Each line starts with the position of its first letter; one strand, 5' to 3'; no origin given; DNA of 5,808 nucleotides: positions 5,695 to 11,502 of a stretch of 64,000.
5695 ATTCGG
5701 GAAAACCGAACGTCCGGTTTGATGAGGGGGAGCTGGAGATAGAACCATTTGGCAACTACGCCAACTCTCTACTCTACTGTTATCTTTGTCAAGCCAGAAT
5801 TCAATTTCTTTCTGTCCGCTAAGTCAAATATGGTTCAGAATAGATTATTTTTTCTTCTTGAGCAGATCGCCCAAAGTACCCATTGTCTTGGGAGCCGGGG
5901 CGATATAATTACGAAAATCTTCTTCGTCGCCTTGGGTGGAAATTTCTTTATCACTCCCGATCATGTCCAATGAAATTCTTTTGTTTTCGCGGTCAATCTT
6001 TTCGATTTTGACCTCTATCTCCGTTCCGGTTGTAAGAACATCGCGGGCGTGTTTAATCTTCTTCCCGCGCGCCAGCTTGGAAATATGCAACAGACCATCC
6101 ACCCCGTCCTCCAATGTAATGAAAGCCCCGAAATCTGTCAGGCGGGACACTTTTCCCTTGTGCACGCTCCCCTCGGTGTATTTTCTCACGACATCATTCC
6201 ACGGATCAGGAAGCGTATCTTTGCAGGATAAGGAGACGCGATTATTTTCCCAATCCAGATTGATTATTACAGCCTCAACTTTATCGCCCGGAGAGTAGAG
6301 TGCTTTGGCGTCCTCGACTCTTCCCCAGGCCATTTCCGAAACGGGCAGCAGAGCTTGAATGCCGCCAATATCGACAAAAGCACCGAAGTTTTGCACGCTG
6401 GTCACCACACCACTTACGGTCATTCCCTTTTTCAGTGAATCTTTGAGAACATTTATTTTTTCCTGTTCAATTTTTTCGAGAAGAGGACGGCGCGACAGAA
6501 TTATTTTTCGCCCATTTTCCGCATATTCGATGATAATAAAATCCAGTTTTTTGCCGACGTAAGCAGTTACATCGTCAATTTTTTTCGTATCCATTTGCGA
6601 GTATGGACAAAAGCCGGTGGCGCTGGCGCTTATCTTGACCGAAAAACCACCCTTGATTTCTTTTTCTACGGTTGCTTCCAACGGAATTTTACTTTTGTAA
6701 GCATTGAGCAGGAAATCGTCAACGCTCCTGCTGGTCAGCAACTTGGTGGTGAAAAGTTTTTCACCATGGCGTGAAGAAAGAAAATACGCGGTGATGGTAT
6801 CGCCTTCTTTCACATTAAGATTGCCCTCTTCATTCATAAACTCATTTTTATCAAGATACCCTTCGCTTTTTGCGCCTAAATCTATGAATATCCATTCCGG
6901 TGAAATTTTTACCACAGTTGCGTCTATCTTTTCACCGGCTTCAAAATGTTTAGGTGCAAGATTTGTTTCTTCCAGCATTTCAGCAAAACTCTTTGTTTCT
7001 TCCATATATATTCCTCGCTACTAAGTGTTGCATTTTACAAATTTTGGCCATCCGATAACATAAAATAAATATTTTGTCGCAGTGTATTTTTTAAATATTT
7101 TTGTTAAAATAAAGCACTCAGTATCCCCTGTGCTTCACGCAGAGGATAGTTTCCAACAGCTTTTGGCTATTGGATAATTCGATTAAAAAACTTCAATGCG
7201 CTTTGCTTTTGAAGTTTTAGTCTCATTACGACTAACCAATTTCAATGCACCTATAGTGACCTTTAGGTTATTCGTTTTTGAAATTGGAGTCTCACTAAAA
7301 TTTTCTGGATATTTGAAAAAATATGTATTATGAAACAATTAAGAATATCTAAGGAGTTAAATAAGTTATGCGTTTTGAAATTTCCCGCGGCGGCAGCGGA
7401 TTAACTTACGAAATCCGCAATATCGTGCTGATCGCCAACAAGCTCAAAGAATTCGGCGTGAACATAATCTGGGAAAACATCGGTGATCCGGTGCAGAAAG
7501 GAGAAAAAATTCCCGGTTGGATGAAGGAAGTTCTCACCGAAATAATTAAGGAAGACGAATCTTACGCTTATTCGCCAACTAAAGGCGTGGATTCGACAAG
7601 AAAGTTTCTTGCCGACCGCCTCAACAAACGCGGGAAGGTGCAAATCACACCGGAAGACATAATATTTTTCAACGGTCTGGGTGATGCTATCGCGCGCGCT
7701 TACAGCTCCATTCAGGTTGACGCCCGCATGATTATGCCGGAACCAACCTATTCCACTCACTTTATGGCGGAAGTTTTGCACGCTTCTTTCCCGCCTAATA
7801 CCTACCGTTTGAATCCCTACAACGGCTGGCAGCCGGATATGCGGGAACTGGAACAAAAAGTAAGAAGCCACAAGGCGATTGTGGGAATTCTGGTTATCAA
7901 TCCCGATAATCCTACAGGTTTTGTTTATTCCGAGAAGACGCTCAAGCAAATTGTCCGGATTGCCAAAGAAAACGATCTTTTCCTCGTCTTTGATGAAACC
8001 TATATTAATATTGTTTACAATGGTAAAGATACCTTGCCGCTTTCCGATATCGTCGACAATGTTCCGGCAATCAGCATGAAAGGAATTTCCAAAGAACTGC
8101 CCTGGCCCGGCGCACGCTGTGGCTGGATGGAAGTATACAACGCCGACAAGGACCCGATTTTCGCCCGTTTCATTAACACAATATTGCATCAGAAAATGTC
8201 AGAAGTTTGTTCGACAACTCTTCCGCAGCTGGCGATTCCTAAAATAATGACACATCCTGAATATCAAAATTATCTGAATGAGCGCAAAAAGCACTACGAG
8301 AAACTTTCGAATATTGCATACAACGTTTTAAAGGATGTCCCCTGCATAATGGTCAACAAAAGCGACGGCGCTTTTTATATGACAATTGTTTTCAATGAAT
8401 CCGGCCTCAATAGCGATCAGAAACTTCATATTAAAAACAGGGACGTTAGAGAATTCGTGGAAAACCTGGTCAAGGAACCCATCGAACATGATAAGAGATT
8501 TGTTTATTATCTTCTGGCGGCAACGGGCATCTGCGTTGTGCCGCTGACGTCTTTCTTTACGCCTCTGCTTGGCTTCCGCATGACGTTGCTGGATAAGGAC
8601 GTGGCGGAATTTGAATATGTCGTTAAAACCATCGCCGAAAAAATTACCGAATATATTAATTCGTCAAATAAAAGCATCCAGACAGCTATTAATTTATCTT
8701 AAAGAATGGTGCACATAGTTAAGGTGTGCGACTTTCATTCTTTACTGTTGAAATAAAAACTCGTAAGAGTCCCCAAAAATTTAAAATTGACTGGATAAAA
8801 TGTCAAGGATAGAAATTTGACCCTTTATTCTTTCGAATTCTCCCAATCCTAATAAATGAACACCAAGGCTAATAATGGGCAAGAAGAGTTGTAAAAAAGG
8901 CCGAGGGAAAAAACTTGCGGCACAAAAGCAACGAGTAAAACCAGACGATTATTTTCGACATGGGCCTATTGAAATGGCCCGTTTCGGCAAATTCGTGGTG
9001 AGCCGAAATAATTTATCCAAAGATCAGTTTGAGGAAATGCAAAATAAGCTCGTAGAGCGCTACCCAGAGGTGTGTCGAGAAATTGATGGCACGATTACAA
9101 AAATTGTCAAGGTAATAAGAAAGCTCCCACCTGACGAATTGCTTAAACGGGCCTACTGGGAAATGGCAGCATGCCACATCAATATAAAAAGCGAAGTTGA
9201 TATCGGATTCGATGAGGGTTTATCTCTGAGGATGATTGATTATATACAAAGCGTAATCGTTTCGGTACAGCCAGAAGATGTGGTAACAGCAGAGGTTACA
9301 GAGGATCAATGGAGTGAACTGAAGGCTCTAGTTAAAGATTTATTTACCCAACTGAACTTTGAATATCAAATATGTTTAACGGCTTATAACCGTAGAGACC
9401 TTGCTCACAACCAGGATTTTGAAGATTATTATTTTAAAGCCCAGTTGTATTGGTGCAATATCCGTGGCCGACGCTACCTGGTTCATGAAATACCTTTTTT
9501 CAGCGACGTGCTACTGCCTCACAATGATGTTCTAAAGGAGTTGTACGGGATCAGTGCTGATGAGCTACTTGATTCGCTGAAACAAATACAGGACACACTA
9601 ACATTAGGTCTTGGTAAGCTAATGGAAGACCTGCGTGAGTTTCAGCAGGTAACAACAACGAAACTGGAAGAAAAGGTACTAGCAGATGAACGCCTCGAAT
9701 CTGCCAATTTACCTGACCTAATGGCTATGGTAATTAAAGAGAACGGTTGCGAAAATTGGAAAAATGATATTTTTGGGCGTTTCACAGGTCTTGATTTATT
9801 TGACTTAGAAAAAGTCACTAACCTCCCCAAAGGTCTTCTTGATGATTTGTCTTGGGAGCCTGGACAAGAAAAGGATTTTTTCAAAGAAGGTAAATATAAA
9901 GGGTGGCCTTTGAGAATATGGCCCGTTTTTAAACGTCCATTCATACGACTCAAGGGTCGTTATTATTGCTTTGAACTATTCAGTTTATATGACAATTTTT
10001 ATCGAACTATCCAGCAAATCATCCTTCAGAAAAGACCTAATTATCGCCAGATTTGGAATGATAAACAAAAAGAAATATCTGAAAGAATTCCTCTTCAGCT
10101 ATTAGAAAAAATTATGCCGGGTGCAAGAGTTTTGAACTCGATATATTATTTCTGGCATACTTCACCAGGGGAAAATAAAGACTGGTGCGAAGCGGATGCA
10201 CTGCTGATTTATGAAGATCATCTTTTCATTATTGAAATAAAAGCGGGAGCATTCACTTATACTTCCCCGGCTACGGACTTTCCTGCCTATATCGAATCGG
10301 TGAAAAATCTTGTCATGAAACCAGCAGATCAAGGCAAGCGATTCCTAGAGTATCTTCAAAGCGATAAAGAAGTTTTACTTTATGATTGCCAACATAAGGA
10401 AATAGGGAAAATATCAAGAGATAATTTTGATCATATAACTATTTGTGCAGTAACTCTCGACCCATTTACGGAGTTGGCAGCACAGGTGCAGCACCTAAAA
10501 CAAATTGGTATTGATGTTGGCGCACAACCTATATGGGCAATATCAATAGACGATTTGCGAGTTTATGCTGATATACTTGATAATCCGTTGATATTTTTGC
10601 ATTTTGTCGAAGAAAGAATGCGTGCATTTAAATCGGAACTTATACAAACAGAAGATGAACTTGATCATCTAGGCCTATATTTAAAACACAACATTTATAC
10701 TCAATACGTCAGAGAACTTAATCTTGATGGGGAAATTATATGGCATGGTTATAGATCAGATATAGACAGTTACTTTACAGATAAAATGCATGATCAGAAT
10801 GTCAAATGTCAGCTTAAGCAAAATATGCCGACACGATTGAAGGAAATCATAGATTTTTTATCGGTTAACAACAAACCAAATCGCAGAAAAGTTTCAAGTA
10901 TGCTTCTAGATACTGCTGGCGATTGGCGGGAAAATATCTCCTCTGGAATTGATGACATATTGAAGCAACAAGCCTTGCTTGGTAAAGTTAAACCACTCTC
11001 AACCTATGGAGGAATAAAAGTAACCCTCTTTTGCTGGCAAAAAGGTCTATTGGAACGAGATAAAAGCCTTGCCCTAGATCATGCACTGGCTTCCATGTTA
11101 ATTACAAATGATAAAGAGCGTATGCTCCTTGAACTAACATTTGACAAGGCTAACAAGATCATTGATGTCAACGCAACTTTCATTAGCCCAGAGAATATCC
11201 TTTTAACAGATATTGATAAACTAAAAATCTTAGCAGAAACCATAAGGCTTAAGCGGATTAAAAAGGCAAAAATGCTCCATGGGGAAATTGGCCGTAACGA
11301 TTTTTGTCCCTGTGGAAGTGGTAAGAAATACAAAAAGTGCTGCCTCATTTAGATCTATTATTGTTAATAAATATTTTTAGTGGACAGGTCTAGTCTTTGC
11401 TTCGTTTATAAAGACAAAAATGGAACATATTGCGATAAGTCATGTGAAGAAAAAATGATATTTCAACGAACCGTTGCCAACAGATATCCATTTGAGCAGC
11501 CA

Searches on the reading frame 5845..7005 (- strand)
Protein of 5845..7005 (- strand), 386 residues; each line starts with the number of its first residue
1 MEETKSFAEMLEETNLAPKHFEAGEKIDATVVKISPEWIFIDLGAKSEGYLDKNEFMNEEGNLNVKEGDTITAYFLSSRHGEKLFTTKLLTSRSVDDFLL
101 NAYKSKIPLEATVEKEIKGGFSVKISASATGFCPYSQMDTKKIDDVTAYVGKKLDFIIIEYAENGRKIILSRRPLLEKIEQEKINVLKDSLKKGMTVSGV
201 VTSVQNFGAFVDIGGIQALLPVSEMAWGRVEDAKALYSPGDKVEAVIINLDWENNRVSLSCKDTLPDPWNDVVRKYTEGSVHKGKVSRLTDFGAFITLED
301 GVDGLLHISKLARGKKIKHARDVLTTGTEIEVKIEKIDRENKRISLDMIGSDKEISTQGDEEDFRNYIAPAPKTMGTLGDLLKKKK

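Call 14: search_protein_families(library=pfam, proteins=[window:5845-7005:-])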
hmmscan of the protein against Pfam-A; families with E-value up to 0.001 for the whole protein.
window:5845-7005:- (386 aa): 5 families
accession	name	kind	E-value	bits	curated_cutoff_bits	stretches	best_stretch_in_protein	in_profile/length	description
PF00575.29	S1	-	3.3e-53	178.4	22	4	191-262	2-74/74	S1 RNA binding domain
PF23459.1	S1_RRP5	-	9.3e-15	55.4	27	1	191-260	1-71/72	RRP5 S1 domain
PF13509.12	S1_2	-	2.1e-09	37.8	21.8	0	279-314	2-37/61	S1 domain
PF21710.3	Spt6_S1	-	1e-06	29.4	27.5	0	188-263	11-88/91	Spt6, S1/OB domain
PF17092.11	PCB_OB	-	0.00093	20.4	27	0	180-236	17-76/111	Penicillin-binding protein OB-like domain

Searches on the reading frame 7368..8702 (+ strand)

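Call 14: search_protein_families(library=pfam, proteins=[window:7368-8702:+])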
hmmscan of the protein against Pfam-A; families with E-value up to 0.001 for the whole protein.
window:7368-8702:+ (444 aa): 2 families
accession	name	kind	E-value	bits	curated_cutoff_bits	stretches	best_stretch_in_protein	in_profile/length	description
PF00155.27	Aminotran_1_2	-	1e-37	130.7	19.7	1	47-420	18-359/361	Aminotransferase class I and II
PF12897.13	Asp_aminotransf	-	0.00042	19.7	27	1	116-213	122-217/421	Aspartate amino-transferase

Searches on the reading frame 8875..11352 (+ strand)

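Call 14: search_protein_families(library=pfam, proteins=[window:8875-11352:+])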
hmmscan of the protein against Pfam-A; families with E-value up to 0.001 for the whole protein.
window:8875-11352:+ (825 aa): 1 family
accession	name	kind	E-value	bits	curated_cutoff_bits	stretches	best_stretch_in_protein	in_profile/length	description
PF02810.21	SEC-C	-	1.4e-07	31.7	20.4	1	807-823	1-17/19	SEC-C motif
